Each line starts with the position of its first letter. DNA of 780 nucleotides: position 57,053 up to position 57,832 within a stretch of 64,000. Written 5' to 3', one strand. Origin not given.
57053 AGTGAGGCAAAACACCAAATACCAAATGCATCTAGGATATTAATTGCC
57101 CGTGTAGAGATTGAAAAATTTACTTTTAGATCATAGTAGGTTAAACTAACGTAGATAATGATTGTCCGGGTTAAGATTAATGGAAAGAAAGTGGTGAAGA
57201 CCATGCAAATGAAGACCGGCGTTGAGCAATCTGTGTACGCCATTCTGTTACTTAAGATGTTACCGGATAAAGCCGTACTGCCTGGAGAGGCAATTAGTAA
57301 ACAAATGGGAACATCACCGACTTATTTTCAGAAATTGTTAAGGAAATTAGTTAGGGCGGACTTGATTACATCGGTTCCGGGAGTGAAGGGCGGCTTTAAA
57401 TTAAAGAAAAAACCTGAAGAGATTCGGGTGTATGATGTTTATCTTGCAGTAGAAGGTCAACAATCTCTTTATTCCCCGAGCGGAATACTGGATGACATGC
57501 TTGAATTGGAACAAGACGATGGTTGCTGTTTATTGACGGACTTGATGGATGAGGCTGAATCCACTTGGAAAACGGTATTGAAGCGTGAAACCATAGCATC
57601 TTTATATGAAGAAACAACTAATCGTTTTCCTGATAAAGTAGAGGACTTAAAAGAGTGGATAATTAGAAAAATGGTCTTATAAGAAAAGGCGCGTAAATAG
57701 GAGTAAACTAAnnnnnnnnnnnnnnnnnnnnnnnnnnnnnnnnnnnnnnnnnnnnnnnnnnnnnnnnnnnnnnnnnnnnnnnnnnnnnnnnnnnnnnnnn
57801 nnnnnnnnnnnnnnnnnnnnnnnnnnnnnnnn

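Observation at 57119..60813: Rrf2-LLM-DUF896-LLM-Hsp33 operon: candidate oxidative/thiol-stress detox and chaperone system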

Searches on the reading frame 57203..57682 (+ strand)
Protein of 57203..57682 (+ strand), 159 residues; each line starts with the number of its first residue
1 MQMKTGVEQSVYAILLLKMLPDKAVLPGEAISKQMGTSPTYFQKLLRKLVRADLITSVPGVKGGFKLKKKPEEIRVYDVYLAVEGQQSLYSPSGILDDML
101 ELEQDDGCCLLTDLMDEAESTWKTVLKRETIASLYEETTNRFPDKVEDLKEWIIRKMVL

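Call 3: search_protein_families(library=pfam, proteins=[window:57203-57682:+], max_evalue=0.01)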
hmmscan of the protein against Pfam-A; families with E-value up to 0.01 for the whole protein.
window:57203-57682:+ (159 aa): 2 families
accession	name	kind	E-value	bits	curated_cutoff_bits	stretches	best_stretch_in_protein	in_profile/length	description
PF02082.26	Rrf2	-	1.4e-27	96.9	30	1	4-136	2-131/132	Iron-dependent Transcriptional regulator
PF03444.21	HrcA_DNA-bdg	-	0.0055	16.8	21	0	23-66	21-64/79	Winged helix-turn-helix transcription repressor, HrcA DNA-binding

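Call 4: search_protein_families(library=ncbifam, proteins=[window:57203-57682:+], max_evalue=0.01)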
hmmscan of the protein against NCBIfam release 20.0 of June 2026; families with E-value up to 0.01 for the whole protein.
window:57203-57682:+ (159 aa): 7 families
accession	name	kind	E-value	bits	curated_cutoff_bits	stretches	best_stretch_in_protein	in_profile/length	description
TIGR00738.1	rrf2_super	superfamily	5.2e-26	91.1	73.3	1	1-135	1-131/132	Rrf2 family transcriptional regulator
TIGR02010.1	IscR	equivalog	2e-10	40.6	207.55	1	4-134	4-129/135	Fe-S cluster assembly transcriptional regulator IscR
TIGR02944.1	suf_reg_Xantho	equivalog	9.1e-10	39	110.65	1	12-90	10-90/130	SUF system Fe-S cluster assembly regulator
NF047409.1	Cys_reg_CymR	equivalog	5.2e-09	36.4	195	1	22-138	22-127/139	cysteine metabolism transcriptional regulator CymR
NF008886.0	PRK11920.1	equivalog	1.2e-08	34.8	193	1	30-138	29-134/153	iron-responsive transcriptional regulator RirA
NF008240.0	PRK11014.1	equivalog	4.3e-08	33.3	182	1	1-139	1-132/141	nitric oxide-sensing transcriptional repressor NsrR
NF008110.0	PRK10857.1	equivalog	2.3e-06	27.5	275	1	10-84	10-84/164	Fe-S cluster assembly transcriptional regulator IscR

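Call 8: find_homologous_proteins(query=window:57203-57682:+, max_evalue=0.00001)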
Query window:57203-57682:+ (159 aa): 479 proteins with E <= 0.00001 among 517 candidates; the best 120 are listed.
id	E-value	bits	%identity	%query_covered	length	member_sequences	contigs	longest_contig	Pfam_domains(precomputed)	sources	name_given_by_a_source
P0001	1.5e-97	341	100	100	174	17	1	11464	PF02082.27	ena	-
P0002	8.0e-89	313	91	100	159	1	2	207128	PF02082.27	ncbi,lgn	-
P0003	4.3e-88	311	90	100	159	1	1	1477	PF02082.27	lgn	-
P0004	4.7e-88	311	89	100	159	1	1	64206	PF02082.27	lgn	-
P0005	4.0e-87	308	89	100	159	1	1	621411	PF02082.27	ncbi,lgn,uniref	ncbi:RrF2 family transcriptional regulator [Sporosarcina soli]|uniref:RrF2 family transcriptional re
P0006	5.6e-87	307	89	99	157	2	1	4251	PF02082.27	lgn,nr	nr:Rrf2 family transcriptional regulator [Sporosarcina sp. ACRSM]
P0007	1.0e-86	306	90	98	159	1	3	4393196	PF02082.27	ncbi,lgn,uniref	ncbi:Rrf2 family transcriptional regulator [Sporosarcina sp. FSL K6-1522]|uniref:Rrf2 family transcr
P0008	1.0e-86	306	90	98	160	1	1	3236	PF02082.27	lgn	-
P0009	2.7e-86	305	88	100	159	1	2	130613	PF02082.27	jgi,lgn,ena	jgi:Rrf2 family protein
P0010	2.9e-86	305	88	100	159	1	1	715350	PF02082.27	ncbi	-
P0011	8.6e-86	303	87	100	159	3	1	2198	PF02082.27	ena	-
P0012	9.4e-86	303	88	98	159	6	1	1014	PF02082.27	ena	-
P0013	1.0e-85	303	88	100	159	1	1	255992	PF02082.27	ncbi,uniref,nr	ncbi:Rrf2 family transcriptional regulator [Sporosarcina sp. YIM B06819]|uniref:Rrf2 family transcri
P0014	1.1e-84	300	87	100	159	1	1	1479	PF02082.27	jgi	-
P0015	2.3e-84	299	88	99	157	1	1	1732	PF02082.27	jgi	-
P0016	3.5e-84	298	86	100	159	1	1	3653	PF02082.27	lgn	-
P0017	3.5e-84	298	86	100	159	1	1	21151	PF02082.27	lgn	-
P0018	3.8e-84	298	88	100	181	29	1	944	PF02082.27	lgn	-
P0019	5.0e-84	297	86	100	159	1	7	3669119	PF02082.27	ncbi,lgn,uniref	ncbi:Rrf2 family transcriptional regulator [Sporosarcina sp. FSL K6-2383]|uniref:RrF2 family transcr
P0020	1.1e-83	296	85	99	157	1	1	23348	PF02082.27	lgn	-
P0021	1.6e-83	296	87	100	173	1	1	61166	PF02082.27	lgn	-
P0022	1.9e-83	296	87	100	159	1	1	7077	PF02082.27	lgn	-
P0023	4.6e-83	294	86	100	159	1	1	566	PF02082.27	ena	-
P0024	5.6e-83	294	84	100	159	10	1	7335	PF02082.27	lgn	-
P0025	7.8e-83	294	86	100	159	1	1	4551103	PF02082.27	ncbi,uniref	ncbi:RrF2 family transcriptional regulator [Sporosarcina sp. FSL K6-3457]|uniref:RrF2 family transcr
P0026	2.6e-82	292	86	100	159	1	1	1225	PF02082.27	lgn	-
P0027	2.6e-82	292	86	100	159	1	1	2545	PF02082.27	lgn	-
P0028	4.4e-82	291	85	100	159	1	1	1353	PF02082.27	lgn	-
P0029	1.7e-81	289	85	99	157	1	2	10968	PF02082.27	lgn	-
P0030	2.8e-81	289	84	100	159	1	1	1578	PF02082.27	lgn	-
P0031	5.6e-81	288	84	100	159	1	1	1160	PF02082.27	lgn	-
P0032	1.4e-80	286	84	100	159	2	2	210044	PF02082.27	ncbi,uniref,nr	ncbi:RrF2 family transcriptional regulator [Sporosarcina beigongshangi]|uniref:RrF2 family transcrip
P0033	3.3e-80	285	82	100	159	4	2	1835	PF02082.27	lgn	-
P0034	1.3e-77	277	82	100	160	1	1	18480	PF02082.27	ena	-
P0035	1.4e-76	273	78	100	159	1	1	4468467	PF02082.27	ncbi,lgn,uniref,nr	ncbi:Rrf2 family transcriptional regulator [Bacillus sp. DTU_2020_1000418_1_SI_GHA_SEK_038]|uniref:R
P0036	2.0e-76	273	80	100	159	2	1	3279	PF02082.27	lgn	-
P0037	4.3e-76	272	81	100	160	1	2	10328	PF02082.27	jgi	jgi:Rrf2 family protein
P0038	5.6e-76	271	81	100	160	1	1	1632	PF02082.27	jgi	jgi:Rrf2 family protein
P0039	7.9e-76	271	80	99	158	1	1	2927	PF02082.27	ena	-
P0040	8.8e-76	271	79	100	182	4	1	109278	PF02082.27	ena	-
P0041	9.1e-76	271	79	100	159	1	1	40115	PF02082.27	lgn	-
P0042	1.1e-75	270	81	99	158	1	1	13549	PF02082.27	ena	-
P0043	1.1e-75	270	79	100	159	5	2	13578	PF02082.27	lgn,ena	-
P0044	1.3e-75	270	79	100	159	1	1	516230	PF02082.27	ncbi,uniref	ncbi:Rrf2 family transcriptional regulator [Lysinibacillus sp. NPDC097287]|uniref:Rrf2 family transc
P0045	1.4e-75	270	79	100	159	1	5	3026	PF02082.27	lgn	-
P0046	1.4e-75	270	78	100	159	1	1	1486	PF02082.27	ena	-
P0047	2.2e-75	269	81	100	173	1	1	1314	PF02082.27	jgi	jgi:Rrf2 family protein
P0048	2.5e-75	269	79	100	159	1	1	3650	PF02082.27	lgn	-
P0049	3.0e-75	269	81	100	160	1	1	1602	PF02082.27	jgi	jgi:Rrf2 family protein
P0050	4.3e-75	268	77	99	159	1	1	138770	PF02082.27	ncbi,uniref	ncbi:Rrf2 family transcriptional regulator [Solibacillus cecembensis]|uniref:Rrf2 family transcripti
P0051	4.8e-75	268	81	100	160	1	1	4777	PF02082.27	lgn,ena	-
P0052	5.1e-75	268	78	100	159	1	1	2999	PF02082.27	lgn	-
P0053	5.1e-75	268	79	100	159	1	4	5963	PF02082.27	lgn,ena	-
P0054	5.4e-75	268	81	100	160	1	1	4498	PF02082.27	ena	-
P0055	5.4e-75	268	79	100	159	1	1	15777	PF02082.27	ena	-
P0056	5.5e-75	268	78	100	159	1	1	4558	PF02082.27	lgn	-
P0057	5.9e-75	268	80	100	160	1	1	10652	PF02082.27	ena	-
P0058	6.1e-75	268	79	100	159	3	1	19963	PF02082.27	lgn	-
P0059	7.8e-75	268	77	100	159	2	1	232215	PF02082.27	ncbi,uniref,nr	ncbi:RrF2 family transcriptional regulator [Domibacillus mangrovi]|uniref:Transcriptional regulator 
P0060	9.9e-75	267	79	100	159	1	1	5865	PF02082.27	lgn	-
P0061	1.2e-74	267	78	100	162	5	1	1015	PF02082.27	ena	-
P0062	1.3e-74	267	80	100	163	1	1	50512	PF02082.27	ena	-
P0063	1.3e-74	267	79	100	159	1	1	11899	PF02082.27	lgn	-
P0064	1.4e-74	267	77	100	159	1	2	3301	PF02082.27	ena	-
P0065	1.5e-74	267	80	100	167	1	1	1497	PF02082.27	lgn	-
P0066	1.8e-74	266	79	100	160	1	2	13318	PF02082.27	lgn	-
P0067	2.0e-74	266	80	100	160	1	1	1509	PF02082.27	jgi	jgi:Rrf2 family protein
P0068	2.0e-74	266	76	100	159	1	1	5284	PF02082.27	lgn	-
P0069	2.0e-74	266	81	100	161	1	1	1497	PF02082.27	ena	-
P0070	2.1e-74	266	80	100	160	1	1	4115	PF02082.27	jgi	-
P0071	2.2e-74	266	78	100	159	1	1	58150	PF02082.27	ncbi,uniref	ncbi:RrF2 family transcriptional regulator [Lysinibacillus sp. 54212]|uniref:RrF2 family transcripti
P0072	2.2e-74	266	78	99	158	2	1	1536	PF02082.27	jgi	-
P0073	3.2e-74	266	79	100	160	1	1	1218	PF02082.27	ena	-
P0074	3.3e-74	266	78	100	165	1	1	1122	PF02082.27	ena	-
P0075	3.6e-74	265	77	100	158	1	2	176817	PF02082.27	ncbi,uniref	ncbi:RrF2 family transcriptional regulator [Paenibacillus yanchengensis]|uniref:RrF2 family transcri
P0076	4.0e-74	265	78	100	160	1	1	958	PF02082.27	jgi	-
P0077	4.8e-74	265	79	100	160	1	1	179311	PF02082.27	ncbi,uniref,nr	ncbi:Rrf2 family transcriptional regulator [Psychrobacillus vulpis]|uniref:Rrf2 family transcription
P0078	5.2e-74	265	79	100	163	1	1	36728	PF02082.27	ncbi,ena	-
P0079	5.5e-74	265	78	100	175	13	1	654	PF02082.27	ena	-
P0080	5.5e-74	265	79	100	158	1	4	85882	PF02082.27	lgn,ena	-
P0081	6.3e-74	265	78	99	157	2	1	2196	PF02082.27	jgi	jgi:Rrf2 family protein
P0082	1.0e-73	264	80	100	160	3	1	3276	PF02082.27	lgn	-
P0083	1.2e-73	264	77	100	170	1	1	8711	PF02082.27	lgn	-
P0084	1.4e-73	264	77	100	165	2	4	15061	PF02082.27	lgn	-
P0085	1.5e-73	264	80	100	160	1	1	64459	PF02082.27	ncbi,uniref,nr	ncbi:Rrf2 family transcriptional regulator [Sporosarcina sp. E16_8]|uniref:RrF2 family transcription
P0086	1.5e-73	263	78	100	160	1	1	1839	PF02082.27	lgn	-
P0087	1.5e-73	263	77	100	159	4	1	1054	PF02082.27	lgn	-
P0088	1.6e-73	263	81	99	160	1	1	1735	PF02082.27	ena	-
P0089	1.6e-73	263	76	100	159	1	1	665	PF02082.27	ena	-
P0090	1.8e-73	263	77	100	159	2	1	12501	PF02082.27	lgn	-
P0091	2.1e-73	263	80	100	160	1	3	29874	PF02082.27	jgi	-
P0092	2.3e-73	263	77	99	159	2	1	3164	PF02082.27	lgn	-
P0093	2.5e-73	263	77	100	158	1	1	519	PF02082.27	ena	-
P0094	2.9e-73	263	74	100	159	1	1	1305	PF02082.27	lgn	-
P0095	3.0e-73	262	79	100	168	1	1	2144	PF02082.27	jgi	-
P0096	3.3e-73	262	77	100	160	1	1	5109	PF02082.27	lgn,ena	-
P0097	3.4e-73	262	78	100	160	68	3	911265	PF02082.27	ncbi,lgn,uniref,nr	ncbi:Rrf2 family transcriptional regulator [Paenibacillus lautus]|uniref:Rrf2 family transcriptional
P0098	3.4e-73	262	79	100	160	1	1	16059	PF02082.27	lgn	-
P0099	3.5e-73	262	77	99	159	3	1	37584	PF02082.27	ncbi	ncbi:MAG: Rrf2 family transcriptional regulator [Solibacillus sp.]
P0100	4.1e-73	262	78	99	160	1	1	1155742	PF02082.27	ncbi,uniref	ncbi:RrF2 family transcriptional regulator [Planococcus sp. 1R117A]|uniref:RrF2 family transcription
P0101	4.7e-73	262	75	100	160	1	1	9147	PF02082.27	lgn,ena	-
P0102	5.0e-73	262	77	100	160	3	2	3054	PF02082.27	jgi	-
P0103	5.5e-73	262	79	100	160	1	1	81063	PF02082.27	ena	-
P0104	5.9e-73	262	75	100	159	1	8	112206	PF02082.27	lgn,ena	-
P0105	9.3e-73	261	79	100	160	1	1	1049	PF02082.27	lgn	-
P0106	1.1e-72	261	77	99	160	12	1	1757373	PF02082.27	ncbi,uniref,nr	ncbi:RrF2 family transcriptional regulator [Planococcus shenhongbingii]|uniref:Rrf2 family transcrip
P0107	1.5e-72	260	79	100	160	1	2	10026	PF02082.27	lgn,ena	-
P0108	1.5e-72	260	80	100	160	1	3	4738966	PF02082.27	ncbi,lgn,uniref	ncbi:RrF2 family transcriptional regulator [Sporosarcina sp. FSL K6-1508]|uniref:RrF2 family transcr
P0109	1.7e-72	260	77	100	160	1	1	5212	PF02082.27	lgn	-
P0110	1.8e-72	260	78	100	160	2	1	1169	PF02082.27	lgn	-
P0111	1.9e-72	260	77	100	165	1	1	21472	PF02082.27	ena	-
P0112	2.1e-72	260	79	100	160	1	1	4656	PF02082.27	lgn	-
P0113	2.2e-72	260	79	100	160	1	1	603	PF02082.27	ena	-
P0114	2.9e-72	259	76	100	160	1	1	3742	PF02082.27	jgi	jgi:Rrf2 family protein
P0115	3.6e-72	259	79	100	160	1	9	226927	PF02082.27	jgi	-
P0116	3.6e-72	259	79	100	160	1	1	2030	PF02082.27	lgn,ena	-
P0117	4.2e-72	259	77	99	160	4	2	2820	PF02082.27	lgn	-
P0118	4.3e-72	259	74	100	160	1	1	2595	PF02082.27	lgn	-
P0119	5.6e-72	258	77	99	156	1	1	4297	PF02082.27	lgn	-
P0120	5.8e-72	258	75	100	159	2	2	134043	PF02082.27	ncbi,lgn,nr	ncbi:Rrf2 family transcriptional regulator [Bacillus thuringiensis]|nr:Rrf2 family transcriptional r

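Call 15: find_encoding_contigs(protein=P0120, flank=6000, max_places=3)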
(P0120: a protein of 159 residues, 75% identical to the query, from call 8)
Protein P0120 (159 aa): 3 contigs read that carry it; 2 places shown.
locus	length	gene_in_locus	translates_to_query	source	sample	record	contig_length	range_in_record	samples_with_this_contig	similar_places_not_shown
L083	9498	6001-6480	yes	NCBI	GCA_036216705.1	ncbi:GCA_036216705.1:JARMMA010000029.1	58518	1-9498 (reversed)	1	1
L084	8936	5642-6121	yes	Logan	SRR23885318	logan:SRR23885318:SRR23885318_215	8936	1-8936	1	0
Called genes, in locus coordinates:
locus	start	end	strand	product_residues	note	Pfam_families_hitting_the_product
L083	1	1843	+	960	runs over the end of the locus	PF08453:Peptidase_M9_N, PF01752:Peptidase_M9, PF18496:ColG_sub, PF00801:PKD, PF18911:PKD_4, PF04151:PPC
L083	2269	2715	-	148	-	PF00583:Acetyltransf_1, PF13673:Acetyltransf_10, PF13508:Acetyltransf_7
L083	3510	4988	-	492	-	PF00070:Pyr_redox (faint), PF01266:DAO (weak), PF01494:FAD_binding_3, PF03486:HI0933_like (faint), PF07992:Pyr_redox_2 (faint), PF21274:Rng_hyd_C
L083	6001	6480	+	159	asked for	PF02082:Rrf2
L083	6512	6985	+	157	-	PF00296:Bac_luciferase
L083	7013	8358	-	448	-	PF01527:HTH_Tnp_1, PF04218:CENP-B_N (faint), PF13384:HTH_23 (faint), PF13518:HTH_28, PF13276:HTH_21, PF00665:rve, PF13683:rve_3, PF13333:rve_2, +2 more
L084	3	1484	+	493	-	?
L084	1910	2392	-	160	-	PF00583:Acetyltransf_1, PF13673:Acetyltransf_10, PF13508:Acetyltransf_7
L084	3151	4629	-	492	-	PF00070:Pyr_redox (faint), PF01266:DAO (weak), PF01494:FAD_binding_3, PF03486:HI0933_like (faint), PF07992:Pyr_redox_2 (faint), PF21274:Rng_hyd_C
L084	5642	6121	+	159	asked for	PF02082:Rrf2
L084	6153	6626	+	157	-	PF00296:Bac_luciferase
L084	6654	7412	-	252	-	PF13276:HTH_21, PF00665:rve, PF13683:rve_3, PF13333:rve_2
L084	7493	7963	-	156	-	PF13384:HTH_23 (faint), PF13551:HTH_29 (faint), PF13565:HTH_32 (faint), PF01527:HTH_Tnp_1 (weak), PF13518:HTH_28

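Call 16: find_encoding_contigs(protein=P0097, flank=6000, max_places=3)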
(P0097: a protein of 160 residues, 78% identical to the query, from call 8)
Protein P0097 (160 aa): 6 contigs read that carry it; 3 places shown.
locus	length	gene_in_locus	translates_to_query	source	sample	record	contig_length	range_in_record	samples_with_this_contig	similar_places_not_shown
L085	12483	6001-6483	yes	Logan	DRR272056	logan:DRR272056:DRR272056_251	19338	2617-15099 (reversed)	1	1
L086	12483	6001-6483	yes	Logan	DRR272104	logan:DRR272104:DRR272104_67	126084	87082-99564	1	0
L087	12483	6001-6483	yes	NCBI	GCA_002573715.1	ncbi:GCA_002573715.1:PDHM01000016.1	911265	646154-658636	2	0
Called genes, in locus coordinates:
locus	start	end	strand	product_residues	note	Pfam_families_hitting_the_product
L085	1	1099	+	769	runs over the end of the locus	PF02743:dCache_1, PF17853:GGDEF_2, PF12833:HTH_18, PF00165:HTH_AraC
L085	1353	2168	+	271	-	PF00528:BPD_transp_1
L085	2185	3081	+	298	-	PF00528:BPD_transp_1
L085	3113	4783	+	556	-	PF01547:SBP_bac_1, PF13416:SBP_bac_8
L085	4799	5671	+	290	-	PF01261:AP_endonuc_2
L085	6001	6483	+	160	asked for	PF02082:Rrf2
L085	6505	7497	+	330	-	PF00296:Bac_luciferase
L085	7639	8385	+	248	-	PF00882:Zn_dep_PLPC, PF13803:DUF4184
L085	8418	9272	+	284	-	PF13672:PP2C_2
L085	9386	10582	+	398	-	PF06441:EHN, PF00561:Abhydrolase_1 (weak)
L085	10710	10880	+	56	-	-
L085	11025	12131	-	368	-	PF25198:Spore_GerAC_N, PF05504:Spore_GerAC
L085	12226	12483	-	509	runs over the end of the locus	PF03323:GerA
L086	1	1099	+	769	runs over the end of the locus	PF02743:dCache_1, PF17853:GGDEF_2, PF12833:HTH_18, PF00165:HTH_AraC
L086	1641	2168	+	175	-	PF00528:BPD_transp_1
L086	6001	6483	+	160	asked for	PF02082:Rrf2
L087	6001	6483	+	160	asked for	PF02082:Rrf2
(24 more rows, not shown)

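Call 17: find_encoding_contigs(protein=P0035, flank=6000, max_places=2)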
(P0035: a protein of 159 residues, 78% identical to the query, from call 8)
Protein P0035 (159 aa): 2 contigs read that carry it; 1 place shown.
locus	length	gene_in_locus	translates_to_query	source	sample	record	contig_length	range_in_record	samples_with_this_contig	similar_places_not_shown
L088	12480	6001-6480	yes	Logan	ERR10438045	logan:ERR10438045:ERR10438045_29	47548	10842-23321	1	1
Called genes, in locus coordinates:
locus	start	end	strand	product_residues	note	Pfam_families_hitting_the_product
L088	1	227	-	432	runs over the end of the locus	PF02040:ArsB, PF03600:CitMHS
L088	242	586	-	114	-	PF01022:HTH_5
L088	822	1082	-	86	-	PF12844:HTH_19 (weak), PF01381:HTH_3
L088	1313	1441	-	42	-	-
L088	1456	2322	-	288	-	PF03773:ArsP_1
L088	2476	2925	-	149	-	PF22166:WHD_ArnR1 (weak), PF12802:MarR_2, PF01047:MarR, PF13463:HTH_27 (weak)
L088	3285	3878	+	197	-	PF14512:TM1586_NiRdase (faint), PF00881:Nitroreductase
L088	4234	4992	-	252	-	PF14329:DUF4386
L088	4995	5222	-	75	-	PF12844:HTH_19, PF13560:HTH_31 (weak), PF01381:HTH_3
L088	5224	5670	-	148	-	-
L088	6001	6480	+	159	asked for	PF02082:Rrf2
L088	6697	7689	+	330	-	PF00296:Bac_luciferase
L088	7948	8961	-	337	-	PF02463:SMC_N (weak), PF00005:ABC_tran, PF13401:AAA_22 (faint), PF08352:oligo_HPY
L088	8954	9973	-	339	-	PF00005:ABC_tran, PF02463:SMC_N (weak), PF13304:AAA_21 (weak), PF08352:oligo_HPY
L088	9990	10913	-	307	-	PF19300:BPD_transp_1_N, PF00528:BPD_transp_1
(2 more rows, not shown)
